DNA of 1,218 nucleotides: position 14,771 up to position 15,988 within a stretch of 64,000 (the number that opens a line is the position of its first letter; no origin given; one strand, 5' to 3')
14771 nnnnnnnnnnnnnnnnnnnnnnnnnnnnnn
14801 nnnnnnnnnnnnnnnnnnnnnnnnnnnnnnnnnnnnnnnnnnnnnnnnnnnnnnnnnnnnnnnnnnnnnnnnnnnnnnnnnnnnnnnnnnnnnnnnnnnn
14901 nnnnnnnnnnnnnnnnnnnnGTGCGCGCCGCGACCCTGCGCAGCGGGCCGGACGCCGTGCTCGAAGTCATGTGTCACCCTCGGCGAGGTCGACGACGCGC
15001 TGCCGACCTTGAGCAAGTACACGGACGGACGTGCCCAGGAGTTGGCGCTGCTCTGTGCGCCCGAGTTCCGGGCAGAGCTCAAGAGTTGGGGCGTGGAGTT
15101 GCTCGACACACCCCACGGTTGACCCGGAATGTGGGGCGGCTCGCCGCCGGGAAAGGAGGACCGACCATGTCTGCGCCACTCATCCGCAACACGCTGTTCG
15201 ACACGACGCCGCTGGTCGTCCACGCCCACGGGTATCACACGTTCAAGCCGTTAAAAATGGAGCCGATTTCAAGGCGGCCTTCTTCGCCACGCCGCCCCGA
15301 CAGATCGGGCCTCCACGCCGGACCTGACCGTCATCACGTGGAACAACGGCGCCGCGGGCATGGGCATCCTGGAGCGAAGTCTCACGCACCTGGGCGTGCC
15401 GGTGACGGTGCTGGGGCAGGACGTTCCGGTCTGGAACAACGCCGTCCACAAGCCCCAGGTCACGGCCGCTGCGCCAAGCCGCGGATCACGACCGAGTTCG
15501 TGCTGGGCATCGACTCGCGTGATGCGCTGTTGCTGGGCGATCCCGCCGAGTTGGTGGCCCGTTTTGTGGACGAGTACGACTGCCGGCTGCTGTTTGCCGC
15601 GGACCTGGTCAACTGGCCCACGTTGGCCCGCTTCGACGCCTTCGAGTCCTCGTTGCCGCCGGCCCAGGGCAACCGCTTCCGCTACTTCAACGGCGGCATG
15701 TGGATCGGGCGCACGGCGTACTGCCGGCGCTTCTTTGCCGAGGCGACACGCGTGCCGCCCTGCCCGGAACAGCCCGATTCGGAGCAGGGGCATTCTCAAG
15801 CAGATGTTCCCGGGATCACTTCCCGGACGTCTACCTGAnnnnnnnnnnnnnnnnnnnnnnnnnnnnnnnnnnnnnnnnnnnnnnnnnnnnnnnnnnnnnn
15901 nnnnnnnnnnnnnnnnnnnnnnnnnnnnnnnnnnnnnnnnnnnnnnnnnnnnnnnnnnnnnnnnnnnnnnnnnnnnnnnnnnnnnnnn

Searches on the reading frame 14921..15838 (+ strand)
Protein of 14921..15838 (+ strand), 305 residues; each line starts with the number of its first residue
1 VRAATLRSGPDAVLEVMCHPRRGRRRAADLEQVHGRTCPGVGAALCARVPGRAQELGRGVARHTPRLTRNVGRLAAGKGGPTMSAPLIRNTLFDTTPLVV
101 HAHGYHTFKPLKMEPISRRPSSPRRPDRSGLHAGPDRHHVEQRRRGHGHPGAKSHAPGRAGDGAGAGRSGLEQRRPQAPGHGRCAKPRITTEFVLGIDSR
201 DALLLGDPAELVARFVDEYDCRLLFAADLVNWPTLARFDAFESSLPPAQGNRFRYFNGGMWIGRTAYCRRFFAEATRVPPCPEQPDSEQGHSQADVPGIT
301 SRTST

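Call 56: search_protein_families(library=pfam, proteins=[window:14921-15838:+], max_evalue=0.001)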
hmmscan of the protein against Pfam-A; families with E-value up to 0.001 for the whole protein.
window:14921-15838:+ (305 aa): 1 family
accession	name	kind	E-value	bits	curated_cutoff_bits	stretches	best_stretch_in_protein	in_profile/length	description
PF25342.1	GT_PLOD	-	2.5e-07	30.6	27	1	192-270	72-145/246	PLOD GT domain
